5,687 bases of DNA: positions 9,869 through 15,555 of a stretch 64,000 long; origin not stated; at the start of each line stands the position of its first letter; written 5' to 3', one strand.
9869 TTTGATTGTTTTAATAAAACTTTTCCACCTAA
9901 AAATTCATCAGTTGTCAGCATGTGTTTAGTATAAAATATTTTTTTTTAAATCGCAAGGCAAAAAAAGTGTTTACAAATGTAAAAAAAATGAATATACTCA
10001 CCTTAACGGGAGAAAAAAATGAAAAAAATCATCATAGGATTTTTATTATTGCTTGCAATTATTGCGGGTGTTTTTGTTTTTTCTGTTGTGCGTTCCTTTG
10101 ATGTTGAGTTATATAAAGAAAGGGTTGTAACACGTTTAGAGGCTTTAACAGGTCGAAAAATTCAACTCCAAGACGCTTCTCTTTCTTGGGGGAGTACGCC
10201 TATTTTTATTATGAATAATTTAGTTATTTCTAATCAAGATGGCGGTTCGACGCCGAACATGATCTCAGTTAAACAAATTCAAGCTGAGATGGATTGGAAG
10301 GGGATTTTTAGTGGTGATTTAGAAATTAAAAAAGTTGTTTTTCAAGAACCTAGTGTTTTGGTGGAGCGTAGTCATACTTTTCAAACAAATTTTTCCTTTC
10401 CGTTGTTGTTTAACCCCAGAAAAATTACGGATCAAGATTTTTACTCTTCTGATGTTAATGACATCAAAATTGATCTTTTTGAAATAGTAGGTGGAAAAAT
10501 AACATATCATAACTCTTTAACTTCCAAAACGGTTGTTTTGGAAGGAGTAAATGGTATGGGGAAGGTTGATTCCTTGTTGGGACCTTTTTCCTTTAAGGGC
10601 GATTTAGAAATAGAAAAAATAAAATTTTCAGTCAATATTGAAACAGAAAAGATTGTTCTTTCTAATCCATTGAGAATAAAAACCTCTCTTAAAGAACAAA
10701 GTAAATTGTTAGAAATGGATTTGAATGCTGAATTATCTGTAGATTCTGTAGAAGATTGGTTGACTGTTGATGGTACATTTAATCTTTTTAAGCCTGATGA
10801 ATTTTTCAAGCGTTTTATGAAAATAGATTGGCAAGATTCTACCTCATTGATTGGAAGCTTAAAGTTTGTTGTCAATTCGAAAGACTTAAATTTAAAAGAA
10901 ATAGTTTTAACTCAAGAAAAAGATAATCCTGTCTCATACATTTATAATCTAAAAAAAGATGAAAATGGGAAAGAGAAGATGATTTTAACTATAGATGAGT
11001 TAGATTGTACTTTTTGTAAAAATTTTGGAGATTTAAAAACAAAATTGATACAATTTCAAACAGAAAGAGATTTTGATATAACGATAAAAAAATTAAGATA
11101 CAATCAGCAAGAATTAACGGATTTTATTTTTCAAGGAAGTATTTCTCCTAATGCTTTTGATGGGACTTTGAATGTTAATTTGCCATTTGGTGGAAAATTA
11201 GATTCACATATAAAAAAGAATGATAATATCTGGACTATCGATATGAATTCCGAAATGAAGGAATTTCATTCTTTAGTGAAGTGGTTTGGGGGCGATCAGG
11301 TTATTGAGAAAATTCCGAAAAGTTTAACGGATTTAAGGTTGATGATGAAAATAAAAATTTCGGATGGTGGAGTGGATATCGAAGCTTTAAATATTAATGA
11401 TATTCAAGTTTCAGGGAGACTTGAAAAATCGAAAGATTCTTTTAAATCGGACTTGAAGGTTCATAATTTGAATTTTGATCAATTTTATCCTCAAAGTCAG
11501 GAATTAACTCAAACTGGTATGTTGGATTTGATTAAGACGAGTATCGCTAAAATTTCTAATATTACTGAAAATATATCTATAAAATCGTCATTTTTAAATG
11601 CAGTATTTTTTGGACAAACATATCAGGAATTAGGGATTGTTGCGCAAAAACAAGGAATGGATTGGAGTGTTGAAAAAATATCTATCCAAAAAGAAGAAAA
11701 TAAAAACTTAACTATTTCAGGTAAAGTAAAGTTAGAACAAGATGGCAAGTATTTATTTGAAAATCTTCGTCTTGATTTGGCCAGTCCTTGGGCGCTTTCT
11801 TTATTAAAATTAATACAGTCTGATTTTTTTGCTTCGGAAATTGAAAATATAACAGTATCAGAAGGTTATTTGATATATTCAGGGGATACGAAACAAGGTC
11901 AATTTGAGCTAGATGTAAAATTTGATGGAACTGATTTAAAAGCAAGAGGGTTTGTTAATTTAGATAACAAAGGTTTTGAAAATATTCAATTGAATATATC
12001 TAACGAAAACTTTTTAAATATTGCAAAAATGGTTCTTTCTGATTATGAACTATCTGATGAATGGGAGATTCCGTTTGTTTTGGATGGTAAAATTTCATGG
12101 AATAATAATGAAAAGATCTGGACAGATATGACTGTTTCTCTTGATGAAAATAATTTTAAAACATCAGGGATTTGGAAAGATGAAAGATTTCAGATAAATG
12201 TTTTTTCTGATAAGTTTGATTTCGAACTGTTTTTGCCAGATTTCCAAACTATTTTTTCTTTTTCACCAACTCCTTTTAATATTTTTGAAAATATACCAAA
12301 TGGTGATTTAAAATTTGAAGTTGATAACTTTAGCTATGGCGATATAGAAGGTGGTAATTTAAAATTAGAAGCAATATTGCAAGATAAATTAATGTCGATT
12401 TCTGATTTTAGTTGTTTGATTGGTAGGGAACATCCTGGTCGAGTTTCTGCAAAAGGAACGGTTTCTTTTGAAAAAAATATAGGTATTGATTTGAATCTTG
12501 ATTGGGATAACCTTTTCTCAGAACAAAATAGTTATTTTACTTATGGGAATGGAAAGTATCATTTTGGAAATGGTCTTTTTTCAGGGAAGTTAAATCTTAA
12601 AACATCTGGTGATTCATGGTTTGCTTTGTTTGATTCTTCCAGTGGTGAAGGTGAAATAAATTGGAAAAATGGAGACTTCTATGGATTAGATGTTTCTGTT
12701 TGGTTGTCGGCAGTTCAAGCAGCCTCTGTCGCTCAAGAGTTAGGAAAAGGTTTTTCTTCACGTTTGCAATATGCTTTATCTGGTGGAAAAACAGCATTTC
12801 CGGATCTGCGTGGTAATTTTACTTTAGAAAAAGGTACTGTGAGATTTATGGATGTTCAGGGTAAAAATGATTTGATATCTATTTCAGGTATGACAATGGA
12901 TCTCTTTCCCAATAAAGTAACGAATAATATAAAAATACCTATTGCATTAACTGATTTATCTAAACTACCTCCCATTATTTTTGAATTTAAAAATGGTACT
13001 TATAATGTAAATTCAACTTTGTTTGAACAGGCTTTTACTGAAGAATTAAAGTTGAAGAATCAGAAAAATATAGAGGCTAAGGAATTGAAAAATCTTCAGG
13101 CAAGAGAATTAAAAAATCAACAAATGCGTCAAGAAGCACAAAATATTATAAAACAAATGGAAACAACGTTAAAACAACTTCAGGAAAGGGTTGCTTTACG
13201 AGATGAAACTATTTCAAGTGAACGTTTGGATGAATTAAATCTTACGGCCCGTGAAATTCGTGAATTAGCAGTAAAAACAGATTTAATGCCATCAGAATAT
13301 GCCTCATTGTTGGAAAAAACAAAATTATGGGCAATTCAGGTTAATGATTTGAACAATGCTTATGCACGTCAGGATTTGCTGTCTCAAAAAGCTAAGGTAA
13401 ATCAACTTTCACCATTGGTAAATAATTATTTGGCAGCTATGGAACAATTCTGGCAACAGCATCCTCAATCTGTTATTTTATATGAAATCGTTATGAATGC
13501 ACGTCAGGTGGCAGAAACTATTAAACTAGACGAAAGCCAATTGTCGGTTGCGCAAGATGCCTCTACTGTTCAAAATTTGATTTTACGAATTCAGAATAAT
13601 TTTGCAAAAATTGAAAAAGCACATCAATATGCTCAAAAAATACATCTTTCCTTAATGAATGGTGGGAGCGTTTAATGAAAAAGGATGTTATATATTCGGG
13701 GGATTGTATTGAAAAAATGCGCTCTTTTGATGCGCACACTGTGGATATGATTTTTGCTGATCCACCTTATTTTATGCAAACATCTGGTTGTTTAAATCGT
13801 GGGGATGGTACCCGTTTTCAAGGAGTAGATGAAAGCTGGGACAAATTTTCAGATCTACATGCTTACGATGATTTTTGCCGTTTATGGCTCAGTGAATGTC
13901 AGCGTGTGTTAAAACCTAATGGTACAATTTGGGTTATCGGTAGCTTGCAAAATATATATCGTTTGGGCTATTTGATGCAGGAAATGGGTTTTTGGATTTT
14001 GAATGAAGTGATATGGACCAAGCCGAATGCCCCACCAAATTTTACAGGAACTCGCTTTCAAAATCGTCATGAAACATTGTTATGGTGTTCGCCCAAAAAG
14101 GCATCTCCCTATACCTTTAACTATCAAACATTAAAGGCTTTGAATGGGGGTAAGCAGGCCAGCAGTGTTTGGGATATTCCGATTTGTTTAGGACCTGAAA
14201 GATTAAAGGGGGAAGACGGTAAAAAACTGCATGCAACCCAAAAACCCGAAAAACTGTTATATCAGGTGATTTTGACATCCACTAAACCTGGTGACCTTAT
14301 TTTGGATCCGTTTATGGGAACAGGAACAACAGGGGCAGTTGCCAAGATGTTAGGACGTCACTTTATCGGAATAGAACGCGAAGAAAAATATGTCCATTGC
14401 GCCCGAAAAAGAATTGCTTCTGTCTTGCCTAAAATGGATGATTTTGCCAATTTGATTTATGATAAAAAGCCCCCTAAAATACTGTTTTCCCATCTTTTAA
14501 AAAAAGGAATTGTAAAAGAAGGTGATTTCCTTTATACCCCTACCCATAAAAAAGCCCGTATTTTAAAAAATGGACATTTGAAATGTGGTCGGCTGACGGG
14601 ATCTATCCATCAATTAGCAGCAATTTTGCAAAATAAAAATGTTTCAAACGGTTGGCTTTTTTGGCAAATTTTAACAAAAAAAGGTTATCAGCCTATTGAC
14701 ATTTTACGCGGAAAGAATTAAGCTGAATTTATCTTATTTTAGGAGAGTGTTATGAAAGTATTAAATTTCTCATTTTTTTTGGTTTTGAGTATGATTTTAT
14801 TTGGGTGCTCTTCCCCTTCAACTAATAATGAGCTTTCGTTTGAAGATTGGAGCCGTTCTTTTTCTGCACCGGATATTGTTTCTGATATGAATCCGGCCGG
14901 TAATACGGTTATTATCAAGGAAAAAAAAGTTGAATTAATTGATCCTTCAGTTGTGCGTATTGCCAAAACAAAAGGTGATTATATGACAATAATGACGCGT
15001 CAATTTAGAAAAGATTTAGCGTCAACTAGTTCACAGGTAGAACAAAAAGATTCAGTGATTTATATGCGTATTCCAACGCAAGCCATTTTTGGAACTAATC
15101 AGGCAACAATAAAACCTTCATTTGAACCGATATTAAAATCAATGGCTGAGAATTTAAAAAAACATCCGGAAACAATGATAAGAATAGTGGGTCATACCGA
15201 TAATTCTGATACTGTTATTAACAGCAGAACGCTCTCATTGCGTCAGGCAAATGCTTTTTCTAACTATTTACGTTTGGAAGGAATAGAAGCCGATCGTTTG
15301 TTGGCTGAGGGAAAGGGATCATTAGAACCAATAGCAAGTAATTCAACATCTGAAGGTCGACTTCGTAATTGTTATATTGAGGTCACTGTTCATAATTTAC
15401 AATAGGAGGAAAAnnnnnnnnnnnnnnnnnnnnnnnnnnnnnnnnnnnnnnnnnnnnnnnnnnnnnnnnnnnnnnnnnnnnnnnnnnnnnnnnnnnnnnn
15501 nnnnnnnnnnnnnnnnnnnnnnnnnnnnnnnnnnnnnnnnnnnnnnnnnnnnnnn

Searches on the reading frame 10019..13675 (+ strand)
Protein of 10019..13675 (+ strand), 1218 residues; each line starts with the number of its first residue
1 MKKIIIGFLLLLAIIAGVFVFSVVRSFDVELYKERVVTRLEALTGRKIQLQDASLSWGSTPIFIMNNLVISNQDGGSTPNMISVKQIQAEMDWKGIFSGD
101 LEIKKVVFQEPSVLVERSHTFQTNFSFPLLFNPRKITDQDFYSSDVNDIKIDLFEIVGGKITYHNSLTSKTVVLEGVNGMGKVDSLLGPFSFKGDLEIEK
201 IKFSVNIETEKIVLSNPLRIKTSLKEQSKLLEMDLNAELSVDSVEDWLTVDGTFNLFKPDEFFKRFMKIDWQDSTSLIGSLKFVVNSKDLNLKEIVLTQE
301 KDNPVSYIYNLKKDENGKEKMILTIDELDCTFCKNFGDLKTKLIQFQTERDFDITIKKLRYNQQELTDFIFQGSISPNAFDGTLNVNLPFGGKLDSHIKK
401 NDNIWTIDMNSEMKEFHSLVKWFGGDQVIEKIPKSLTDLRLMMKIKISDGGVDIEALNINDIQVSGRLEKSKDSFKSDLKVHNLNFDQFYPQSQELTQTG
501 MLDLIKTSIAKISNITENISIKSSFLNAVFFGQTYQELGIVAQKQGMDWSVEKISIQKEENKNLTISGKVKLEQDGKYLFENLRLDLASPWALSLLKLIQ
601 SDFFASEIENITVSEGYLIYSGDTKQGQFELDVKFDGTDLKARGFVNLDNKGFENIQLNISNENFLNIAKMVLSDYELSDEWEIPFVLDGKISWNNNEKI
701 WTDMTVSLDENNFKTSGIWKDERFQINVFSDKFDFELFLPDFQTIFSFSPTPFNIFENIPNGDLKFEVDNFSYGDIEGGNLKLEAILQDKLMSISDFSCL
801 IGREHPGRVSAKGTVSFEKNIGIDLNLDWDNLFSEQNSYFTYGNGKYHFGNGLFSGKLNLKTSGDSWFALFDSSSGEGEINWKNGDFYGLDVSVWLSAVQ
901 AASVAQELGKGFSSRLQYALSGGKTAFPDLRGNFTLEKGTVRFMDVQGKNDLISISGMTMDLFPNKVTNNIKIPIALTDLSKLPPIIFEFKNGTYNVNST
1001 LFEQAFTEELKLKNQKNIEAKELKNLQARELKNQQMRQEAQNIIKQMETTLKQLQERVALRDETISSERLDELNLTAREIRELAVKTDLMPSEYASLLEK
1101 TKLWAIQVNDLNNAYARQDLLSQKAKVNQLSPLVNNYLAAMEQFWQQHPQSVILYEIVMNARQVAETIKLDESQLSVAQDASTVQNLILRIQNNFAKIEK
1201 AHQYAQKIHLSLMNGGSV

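Call 6: search_protein_families(library=ncbifam, proteins=[window:10019-13675:+], max_evalue=0.00001)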
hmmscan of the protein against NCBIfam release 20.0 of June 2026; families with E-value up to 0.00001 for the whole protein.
window:10019-13675:+ (1218 aa): 0 families

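Call 17: search_protein_families(library=pfam, proteins=[window:10019-13675:+], max_evalue=0.001)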
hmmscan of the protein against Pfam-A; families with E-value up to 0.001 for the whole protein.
window:10019-13675:+ (1218 aa): 2 families
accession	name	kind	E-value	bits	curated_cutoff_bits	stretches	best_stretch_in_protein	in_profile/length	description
PF05170.20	AsmA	-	3.8e-15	56.2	29.8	2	5-189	11-195/607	AsmA family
PF05359.17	DUF748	-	7e-08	31.4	50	1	2-178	15-181/1037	Domain of Unknown Function (DUF748)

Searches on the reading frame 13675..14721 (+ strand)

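Call 6: search_protein_families(library=ncbifam, proteins=[window:13675-14721:+], max_evalue=0.00001)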
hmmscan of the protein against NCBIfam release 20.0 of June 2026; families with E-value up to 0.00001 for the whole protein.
window:13675-14721:+ (348 aa): 4 families
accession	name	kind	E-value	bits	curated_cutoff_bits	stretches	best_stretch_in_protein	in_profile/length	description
NF050803.1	DnaMtaseCcrMCaul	equivalog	7.5e-140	465.8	830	1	2-346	2-348/350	adenine-specific DNA-methyltransferase CcrM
NF008572.0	PRK11524.1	equivalog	2.3e-37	128.7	292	2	183-249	192-258/294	adenine-specific DNA-methyltransferase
NF010253.0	PRK13699.1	subfamily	1.6e-18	67.2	244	1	8-255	6-213/226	DNA methyltransferase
TIGR01177.1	TIGR01177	hypoth_equivalog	3.5e-07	29.8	316.55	0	198-245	175-222/330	TIGR01177 family methyltransferase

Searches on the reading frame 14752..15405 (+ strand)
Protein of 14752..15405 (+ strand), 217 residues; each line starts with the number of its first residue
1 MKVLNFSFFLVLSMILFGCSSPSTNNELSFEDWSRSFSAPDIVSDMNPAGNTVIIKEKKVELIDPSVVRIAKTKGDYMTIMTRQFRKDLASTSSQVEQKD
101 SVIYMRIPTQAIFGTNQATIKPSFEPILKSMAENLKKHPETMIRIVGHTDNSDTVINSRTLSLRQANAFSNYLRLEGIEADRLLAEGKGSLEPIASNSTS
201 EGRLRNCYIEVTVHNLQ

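Call 6: search_protein_families(library=ncbifam, proteins=[window:14752-15405:+], max_evalue=0.00001)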
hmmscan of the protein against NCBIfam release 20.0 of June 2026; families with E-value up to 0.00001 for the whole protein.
window:14752-15405:+ (217 aa): 30 families (the best 25 are shown)
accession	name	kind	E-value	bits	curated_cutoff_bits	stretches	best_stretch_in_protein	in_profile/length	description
NF053611.1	YiaD_Gzip_OmpA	equivalog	3.5e-33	115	175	1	73-213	66-206/206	YiaD family glycine zipper/OmpA-like lipoprotein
TIGR03350.1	type_VI_ompA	equivalog_domain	3.8e-23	81.9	139.8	1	83-213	4-137/137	type VI secretion system protein TssL, long form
NF053612.1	anchor_PA1041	equivalog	8.2e-21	75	250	1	91-213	113-235/236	PA1041 family peptidoglycan-binding anchor lipoprotein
NF007804.1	PRK10510.1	equivalog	1.5e-20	73.5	307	1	74-214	77-217/219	OmpA family lipoprotein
NF045787.1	OmpABordt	equivalog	1.6e-20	73.6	200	1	104-213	78-189/194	outer membrane protein OmpA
NF053585.1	OMP_LP_YfiB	equivalog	1.3e-18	67.4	128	1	105-213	52-160/163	outer membrane lipoprotein YfiB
NF006508.0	PRK08944.1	subfamily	8.1e-18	64.7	259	1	75-214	145-288/304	MotB family protein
NF005999.0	PRK08126.1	subfamily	5.7e-17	61.6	571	1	91-214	305-431/432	hypothetical protein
NF006541.1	PRK09038.1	equivalog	1.3e-16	61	283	1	72-213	100-248/253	flagellar motor protein MotD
NF053613.1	OMP_toxin_LptF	equivalog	7.5e-16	58.6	400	1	50-215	89-247/256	lipotoxin F family OmpA-related lipoprotein LptF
NF045788.1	Omp38Acinit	equivalog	9.1e-15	54.6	500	1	105-209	237-342/354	outer membrane protein Omp38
NF005444.0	PRK07033.1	equivalog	1.8e-14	53.6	520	1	94-213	299-421/438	DotU family type VI secretion system protein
NF033763.1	exchanger_TraB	exception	1.2e-13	49.9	700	1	109-214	392-498/522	outer membrane exchange protein TraB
NF038224.1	OmpA_like_CmpA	equivalog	3.2e-12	46.5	300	1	8-214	12-215/233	C-OmpA-like family protein CmpA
NF007424.1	PRK09967.1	equivalog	2.8e-11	43.8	155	1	110-213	53-157/160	OmpA family protein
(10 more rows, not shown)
